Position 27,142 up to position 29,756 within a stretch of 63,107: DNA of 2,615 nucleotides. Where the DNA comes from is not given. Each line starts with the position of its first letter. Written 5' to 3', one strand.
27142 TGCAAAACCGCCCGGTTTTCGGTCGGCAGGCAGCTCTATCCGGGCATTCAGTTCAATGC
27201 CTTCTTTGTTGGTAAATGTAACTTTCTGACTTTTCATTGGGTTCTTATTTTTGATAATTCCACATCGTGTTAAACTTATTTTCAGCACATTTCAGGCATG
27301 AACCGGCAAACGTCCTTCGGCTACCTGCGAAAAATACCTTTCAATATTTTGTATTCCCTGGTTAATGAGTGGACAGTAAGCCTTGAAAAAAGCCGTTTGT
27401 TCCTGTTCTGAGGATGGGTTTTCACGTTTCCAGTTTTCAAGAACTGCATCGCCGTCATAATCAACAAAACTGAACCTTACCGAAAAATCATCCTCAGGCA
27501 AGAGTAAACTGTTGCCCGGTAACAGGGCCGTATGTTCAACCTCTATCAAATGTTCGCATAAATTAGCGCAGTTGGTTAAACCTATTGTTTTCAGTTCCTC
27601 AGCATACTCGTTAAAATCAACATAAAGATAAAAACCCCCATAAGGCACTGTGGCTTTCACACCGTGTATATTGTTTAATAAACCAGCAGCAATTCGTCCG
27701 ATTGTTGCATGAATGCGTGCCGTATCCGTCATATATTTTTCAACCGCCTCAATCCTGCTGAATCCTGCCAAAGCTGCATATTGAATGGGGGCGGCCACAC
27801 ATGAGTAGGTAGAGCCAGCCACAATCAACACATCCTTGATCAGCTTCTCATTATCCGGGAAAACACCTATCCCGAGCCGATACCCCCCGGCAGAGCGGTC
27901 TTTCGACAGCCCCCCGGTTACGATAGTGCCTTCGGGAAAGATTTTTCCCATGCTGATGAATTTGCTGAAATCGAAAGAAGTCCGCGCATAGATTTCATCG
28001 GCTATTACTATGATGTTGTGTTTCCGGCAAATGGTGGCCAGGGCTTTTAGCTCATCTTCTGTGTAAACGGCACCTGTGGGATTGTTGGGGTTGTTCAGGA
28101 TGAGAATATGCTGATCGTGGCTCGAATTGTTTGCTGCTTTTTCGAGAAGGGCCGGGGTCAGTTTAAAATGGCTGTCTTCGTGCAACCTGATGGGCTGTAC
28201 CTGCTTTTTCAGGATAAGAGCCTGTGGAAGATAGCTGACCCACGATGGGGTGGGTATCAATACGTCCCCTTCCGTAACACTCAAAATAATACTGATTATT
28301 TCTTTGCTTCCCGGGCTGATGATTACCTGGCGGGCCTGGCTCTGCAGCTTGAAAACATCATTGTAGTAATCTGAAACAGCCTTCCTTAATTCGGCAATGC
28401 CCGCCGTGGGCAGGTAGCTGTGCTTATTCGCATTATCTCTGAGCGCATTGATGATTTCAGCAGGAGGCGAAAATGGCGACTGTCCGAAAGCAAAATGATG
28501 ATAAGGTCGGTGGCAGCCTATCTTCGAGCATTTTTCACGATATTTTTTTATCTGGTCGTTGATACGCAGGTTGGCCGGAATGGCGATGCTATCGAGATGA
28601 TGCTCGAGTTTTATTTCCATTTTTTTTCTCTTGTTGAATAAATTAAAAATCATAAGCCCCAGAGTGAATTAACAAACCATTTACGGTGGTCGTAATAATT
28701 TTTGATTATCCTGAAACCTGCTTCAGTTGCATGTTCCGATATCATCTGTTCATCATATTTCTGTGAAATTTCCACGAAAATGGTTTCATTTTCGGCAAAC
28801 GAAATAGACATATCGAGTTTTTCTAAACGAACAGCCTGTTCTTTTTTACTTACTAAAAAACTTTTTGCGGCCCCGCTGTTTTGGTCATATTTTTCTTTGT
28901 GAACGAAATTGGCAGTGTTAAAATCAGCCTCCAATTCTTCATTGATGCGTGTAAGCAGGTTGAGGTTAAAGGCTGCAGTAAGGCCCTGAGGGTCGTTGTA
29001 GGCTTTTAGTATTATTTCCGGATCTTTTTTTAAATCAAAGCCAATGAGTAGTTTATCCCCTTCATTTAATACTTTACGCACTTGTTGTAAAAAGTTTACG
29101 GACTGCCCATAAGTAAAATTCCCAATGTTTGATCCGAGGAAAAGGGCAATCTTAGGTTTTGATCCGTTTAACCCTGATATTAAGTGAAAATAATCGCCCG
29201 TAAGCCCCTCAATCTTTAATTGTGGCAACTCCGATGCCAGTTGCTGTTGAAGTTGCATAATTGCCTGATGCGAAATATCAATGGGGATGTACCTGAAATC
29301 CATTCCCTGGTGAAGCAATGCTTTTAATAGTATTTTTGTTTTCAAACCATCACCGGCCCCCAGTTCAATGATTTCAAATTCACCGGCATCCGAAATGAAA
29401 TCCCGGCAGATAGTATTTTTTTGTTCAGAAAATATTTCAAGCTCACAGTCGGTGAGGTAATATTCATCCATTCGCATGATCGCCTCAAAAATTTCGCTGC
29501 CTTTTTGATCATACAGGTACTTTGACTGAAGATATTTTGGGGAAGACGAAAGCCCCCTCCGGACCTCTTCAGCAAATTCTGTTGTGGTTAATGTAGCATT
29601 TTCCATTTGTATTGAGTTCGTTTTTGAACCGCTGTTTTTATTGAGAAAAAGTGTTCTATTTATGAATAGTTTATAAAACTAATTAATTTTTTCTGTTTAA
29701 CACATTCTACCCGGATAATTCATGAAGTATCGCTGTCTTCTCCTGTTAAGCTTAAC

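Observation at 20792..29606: Seven-gene translationally coupled operon (EgtD-like methyltransferase, aminotransferase, hydrolase-OsmC, Rieske-GltS, unknown, TauE, Rieske-TPP) that matches no pathway I can name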

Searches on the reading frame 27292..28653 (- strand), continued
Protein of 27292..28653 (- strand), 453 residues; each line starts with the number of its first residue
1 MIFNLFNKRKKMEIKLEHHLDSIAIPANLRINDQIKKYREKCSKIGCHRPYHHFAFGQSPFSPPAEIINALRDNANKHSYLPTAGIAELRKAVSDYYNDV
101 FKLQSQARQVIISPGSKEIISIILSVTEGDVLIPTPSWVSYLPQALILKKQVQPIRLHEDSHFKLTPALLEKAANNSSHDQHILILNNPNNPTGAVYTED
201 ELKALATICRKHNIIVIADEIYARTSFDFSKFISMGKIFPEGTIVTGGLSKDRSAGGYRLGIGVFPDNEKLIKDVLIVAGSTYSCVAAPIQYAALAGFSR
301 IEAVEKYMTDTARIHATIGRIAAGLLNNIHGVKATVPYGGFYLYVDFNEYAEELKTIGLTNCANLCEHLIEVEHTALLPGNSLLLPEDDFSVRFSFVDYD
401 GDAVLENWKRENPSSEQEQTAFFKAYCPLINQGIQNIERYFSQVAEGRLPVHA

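Call 25: find_encoding_contigs(protein=P0325, flank=10000, max_places=2)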
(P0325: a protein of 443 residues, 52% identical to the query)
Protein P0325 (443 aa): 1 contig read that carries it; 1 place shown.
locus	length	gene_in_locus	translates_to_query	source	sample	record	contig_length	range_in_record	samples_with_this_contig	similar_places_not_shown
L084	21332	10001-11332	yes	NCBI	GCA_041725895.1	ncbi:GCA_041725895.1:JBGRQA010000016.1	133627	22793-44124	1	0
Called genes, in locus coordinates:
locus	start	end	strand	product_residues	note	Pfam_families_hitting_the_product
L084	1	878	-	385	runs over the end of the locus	PF13186:SPASM, PF04055:Radical_SAM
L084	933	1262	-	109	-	-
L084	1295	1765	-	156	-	PF24880:DUF7738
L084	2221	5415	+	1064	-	PF13620:CarboxypepD_reg, PF13715:CarbopepD_reg_2, PF25183:OMP_b-brl_4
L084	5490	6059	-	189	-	PF11667:DUF3267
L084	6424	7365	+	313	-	PF13620:CarboxypepD_reg, PF13715:CarbopepD_reg_2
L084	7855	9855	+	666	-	PF16177:ACAS_N, PF00501:AMP-binding, PF13193:AMP-binding_C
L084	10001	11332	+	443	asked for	PF00155:Aminotran_1_2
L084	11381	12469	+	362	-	PF10851:DUF2652, PF10604:Polyketide_cyc2 (weak)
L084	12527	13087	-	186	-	PF13302:Acetyltransf_3, PF13420:Acetyltransf_4 (weak), PF00583:Acetyltransf_1, PF13523:Acetyltransf_8 (weak), PF08445:FR47 (weak)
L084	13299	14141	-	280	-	PF13302:Acetyltransf_3 (faint), PF00583:Acetyltransf_1, PF13508:Acetyltransf_7 (weak), PF00583:Acetyltransf_1 (weak), PF13673:Acetyltransf_10 (weak), PF13508:Acetyltransf_7 (weak)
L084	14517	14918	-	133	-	-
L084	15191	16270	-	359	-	PF07745:Glyco_hydro_53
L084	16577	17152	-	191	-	PF21926:FeeM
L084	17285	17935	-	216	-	-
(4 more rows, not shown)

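Call 62: search_solved_structures(query=window:27292-28653:-, max_evalue=1e-15)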
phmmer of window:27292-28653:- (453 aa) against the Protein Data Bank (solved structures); distinct sequences matched with E-value up to 1e-15: 37.
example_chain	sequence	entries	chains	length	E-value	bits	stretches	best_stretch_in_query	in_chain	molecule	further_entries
5wmi_A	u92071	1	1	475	3.5e-32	115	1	52-397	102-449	Bifunctional aspartate aminotransferase and glutamate/aspartate-prephenate aminotransferas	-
5wmh_A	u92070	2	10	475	3.5e-32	115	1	52-397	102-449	Bifunctional aspartate aminotransferase and glutamate/aspartate-prephenate aminotransferas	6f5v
5wmk_A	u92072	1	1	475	2e-31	112.5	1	52-397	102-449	Bifunctional aspartate aminotransferase and glutamate/aspartate-prephenate aminotransferas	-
5wml_A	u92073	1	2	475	2.3e-31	112.2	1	52-397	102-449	Bifunctional aspartate aminotransferase and glutamate/aspartate-prephenate aminotransferas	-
1j32_A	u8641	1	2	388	9e-31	110.3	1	53-396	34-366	aspartate aminotransferase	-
1o4s_A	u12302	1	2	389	2.6e-29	105.5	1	56-396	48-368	Aspartate aminotransferase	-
4my5_A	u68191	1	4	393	7.1e-29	104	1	54-295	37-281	Putative amino acid aminotransferase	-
6f77_A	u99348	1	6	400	3.1e-28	101.9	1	55-383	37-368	Aspartate aminotransferase A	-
1bjw_A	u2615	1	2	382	2.8e-27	98.8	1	57-351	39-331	ASPARTATE AMINOTRANSFERASE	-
1bkg_A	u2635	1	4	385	2.8e-27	98.8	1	57-351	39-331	ASPARTATE AMINOTRANSFERASE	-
6f35_A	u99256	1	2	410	5.2e-27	97.9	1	50-385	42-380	Aspartate aminotransferase B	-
1b5o_A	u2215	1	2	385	5.4e-27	97.9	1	57-351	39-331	PROTEIN (ASPARTATE AMINOTRANSFERASE)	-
1b5p_A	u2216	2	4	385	1e-26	97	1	57-351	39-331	PROTEIN (ASPARTATE AMINOTRANSFERASE) | ASPARTATE AMINOTRANSFERASE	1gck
1gc3_A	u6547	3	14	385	1e-26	97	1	57-351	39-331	ASPARTATE AMINOTRANSFERASE | PROTEIN (ASPARTATE AMINOTRANSFERASE)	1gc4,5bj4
5bj3_A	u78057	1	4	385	1e-26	97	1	57-351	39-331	PROTEIN (ASPARTATE AMINOTRANSFERASE)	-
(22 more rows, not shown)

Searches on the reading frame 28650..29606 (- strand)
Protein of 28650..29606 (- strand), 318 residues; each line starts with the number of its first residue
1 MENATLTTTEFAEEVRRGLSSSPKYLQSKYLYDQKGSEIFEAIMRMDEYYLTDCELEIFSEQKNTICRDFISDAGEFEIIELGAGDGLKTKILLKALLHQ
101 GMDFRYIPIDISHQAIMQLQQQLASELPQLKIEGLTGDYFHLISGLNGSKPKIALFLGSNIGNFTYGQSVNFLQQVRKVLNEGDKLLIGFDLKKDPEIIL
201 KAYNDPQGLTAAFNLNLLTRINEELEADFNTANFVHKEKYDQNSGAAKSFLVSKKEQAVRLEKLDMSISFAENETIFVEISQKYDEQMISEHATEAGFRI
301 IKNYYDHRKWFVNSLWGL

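Call 3: search_protein_families(library=pfam, proteins=[window:28650-29606:-], max_evalue=0.01)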
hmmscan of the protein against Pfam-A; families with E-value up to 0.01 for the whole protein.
window:28650-29606:- (318 aa): 2 families
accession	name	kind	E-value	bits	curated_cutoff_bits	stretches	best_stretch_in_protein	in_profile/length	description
PF10017.15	Methyltransf_33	-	4.4e-102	341.7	23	1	11-316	1-302/304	Histidine-specific methyltransferase, SAM-dependent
PF13649.12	Methyltransf_25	-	0.0006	20.9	27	1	79-183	1-96/97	Methyltransferase domain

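Call 4: search_protein_families(library=ncbifam, proteins=[window:28650-29606:-], max_evalue=0.001)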
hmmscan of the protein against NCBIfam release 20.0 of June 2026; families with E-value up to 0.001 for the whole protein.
window:28650-29606:- (318 aa): 2 families
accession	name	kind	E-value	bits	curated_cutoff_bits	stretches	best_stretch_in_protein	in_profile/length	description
TIGR03438.1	egtD_ergothio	equivalog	4.6e-91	305.2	290.9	1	11-312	2-297/301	L-histidine N(alpha)-methyltransferase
TIGR03439.1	methyl_EasF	subfamily_domain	6.1e-51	173.2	205.55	1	8-307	10-313/321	EasF family methyltransferase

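Call 42: search_solved_structures(query=window:28650-29606:-, max_evalue=1e-10, show_alignments=1)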
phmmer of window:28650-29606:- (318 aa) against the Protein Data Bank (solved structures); distinct sequences matched with E-value up to 1e-10: 6.
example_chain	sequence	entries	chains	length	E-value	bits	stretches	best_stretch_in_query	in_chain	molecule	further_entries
4uy6_A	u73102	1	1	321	1.2e-50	175.9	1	12-300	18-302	HISTIDINE-SPECIFIC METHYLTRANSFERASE EGTD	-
4uy7_A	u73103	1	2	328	1.3e-50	175.8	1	12-300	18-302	HISTIDINE-SPECIFIC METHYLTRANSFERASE EGTD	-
4uy5_A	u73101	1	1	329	1.3e-50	175.8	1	12-300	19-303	HISTIDINE-SPECIFIC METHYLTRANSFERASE EGTD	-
7scf_A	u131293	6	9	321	5.4e-50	173.8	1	13-307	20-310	Histidine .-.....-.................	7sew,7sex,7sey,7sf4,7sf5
4pim_A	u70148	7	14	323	6.3e-50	173.5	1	12-300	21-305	Histidine-specific methyltransferase EgtD | Histidine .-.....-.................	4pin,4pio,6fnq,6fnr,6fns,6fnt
4pip_A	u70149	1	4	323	6e-49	170.3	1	12-300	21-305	Histidine-specific methyltransferase EgtD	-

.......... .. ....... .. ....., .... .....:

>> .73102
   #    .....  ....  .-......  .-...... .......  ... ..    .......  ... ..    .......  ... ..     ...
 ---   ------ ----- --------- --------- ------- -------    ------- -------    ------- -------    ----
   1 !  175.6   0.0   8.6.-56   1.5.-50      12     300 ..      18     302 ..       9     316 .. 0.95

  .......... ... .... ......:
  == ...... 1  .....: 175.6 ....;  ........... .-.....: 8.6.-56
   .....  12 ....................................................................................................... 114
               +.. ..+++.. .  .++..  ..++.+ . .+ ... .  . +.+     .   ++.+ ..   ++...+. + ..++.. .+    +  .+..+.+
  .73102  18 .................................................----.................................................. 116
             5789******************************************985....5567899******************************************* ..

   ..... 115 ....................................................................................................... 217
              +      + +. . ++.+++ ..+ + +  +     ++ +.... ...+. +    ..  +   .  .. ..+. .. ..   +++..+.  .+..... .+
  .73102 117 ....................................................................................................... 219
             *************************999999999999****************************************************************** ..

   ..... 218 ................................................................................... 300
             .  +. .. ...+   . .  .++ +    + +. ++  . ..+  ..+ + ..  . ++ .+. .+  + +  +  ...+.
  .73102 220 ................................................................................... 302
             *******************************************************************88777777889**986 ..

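Call 58: find_related_loci(query=A3, collection=metagenome_contigs, flank=10000)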
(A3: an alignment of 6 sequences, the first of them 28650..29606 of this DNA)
Query A3 (318 aa) in metagenome_contigs; peptide patterns used: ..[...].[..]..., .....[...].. (x = any residue, [..] = any of these).
529 stretches matched a pattern; 461 encode a relative of the query (tblastn E <= 1e-3); the best 80 are kept; 80 distinct loci.
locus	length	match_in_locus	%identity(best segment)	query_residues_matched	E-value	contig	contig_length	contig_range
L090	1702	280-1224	66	1-316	1e-147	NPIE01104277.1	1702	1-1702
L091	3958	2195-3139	64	1-316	6e-138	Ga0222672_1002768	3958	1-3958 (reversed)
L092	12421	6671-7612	59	3-316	2e-120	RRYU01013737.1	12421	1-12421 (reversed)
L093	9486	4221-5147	61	8-316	2e-119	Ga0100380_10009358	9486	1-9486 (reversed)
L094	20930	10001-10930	57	9-318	4e-119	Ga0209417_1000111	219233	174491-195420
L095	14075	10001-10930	57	9-318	3e-119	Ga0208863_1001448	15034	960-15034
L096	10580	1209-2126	59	11-316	1e-118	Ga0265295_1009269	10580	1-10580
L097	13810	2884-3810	60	8-316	3e-118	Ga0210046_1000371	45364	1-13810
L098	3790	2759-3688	56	9-318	1e-119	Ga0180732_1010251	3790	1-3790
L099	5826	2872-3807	58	5-316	5e-117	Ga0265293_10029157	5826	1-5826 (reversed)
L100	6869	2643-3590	57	5-318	4e-116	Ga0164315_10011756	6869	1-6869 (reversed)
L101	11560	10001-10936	55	7-318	4e-116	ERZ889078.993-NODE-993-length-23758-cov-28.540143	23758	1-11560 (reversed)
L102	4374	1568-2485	57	11-316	2e-115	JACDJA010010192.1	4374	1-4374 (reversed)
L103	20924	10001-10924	57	11-318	3e-114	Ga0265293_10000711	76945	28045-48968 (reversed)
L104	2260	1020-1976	57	1-318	6e-120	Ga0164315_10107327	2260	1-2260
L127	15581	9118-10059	53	5-316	2e-105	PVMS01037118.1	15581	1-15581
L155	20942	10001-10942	50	5-316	4e-100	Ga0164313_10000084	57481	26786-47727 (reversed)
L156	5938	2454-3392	51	6-316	2e-100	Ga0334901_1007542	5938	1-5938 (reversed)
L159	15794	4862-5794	50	10-318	1e-99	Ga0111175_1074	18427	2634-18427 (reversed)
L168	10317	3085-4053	50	3-316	3e-98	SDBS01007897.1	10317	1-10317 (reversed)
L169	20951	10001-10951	49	4-318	3e-98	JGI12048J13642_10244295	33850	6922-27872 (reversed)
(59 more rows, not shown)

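Call 74: search_protein_families(library=pfam, proteins=[L127:7909-8952:+, L127:6102-7478:+, L127:10457-13933:+, L155:8574-9980:+, L169:8604-9944:+, L169:7083-8495:+, L156:3445-4983:+, L159:4172-4792:+, L159:5814-6536:+, L168:2438-3055:+], max_evalue=0.0001)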
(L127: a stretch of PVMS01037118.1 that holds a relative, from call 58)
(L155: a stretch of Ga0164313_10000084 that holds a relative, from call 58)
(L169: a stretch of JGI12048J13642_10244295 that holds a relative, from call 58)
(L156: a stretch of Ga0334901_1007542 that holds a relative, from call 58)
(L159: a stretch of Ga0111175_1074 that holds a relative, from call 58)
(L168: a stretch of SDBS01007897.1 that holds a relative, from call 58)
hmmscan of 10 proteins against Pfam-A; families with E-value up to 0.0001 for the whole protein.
L127:7909-8952:+ (347 aa): 1 family
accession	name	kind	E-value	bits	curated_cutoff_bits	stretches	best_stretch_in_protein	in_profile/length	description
PF01554.23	MatE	-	8.5e-36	123.5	24.9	2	122-281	1-159/161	MatE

L127:6102-7478:+ (458 aa): 1 family
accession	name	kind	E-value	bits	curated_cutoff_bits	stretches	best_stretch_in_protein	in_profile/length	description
PF01212.27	Beta_elim_lyase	-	1.3e-82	277.8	27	1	46-422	1-287/288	Beta-eliminating lyase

L127:10457-13933:+ (1158 aa): 6 families
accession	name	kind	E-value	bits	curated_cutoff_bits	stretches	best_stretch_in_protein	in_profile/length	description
PF07494.17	Reg_prop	-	5e-58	186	20.4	2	513-536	1-24/24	Two component regulator propeller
PF02518.31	HATPase_c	-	1.3e-26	93.7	26.4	1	1046-1157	1-110/111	Histidine kinase-, DNA gyrase B-, and HSP90-like ATPase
PF00512.31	HisKA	-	2e-09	37.8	26.9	1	934-1001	2-66/66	His Kinase A (phospho-acceptor) domain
PF07495.19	Y_Y_Y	-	4.6e-09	36.5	26.6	1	808-868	4-64/65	Y_Y_Y domain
PF16819.11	DUF5074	-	2.2e-05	24.1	27.2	0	665-742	107-185/353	Domain of unknown function (DUF5074)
PF23748.1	Beta-prop_LRRK2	-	5e-05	22.9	26.9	0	565-600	274-309/359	LRRK2 beta propeller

L155:8574-9980:+ (468 aa): 1 family
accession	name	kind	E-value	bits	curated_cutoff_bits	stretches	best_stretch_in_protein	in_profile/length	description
PF01554.23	MatE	-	1.8e-62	210.2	24.9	2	21-180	1-159/161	MatE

L169:8604-9944:+ (446 aa): 2 families
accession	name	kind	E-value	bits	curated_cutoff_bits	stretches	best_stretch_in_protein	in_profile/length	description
PF01554.23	MatE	-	8.4e-60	201.5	24.9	2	19-178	1-159/161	MatE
PF03023.19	MurJ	-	6.8e-08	32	27.4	1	13-249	199-437/451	Lipid II flippase MurJ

L169:7083-8495:+ (470 aa): 1 family
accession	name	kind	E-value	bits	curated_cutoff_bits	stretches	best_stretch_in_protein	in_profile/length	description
PF01212.27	Beta_elim_lyase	-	7.6e-85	285.2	27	1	51-426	1-286/288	Beta-eliminating lyase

L156:3445-4983:+ (512 aa): 2 families
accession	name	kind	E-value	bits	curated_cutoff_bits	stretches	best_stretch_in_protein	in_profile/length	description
PF04069.17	OpuAC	-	1.1e-59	202.6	21.2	1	242-506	1-256/257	Substrate binding domain of ABC-type glycine betaine transport system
PF00528.27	BPD_transp_1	-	8.5e-20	71.7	26.4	1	38-203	9-183/184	Binding-protein-dependent transport system inner membrane component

L159:4172-4792:+ (206 aa): 2 families
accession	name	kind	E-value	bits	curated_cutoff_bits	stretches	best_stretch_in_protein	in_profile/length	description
PF13568.12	OMP_b-brl_2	-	7.4e-13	49.4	27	1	20-178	8-173/175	Outer membrane protein beta-barrel domain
PF13505.12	OMP_b-brl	-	1.7e-08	35.3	28.7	1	16-203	13-172/175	Outer membrane protein beta-barrel domain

L159:5814-6536:+ (240 aa): 1 family
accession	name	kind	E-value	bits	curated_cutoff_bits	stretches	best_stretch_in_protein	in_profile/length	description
PF02586.19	SRAP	-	6.1e-57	193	27.1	1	1-218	1-213/214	SOS response associated peptidase (SRAP)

L168:2438-3055:+ (205 aa): 2 families
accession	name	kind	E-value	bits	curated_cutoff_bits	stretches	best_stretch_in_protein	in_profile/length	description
PF00578.27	AhpC-TSA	-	1.7e-27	96.3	26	1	34-180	2-123/124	AhpC/TSA family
PF08534.16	Redoxin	-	1.5e-19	70.7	26.6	1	34-195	3-146/148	Redoxin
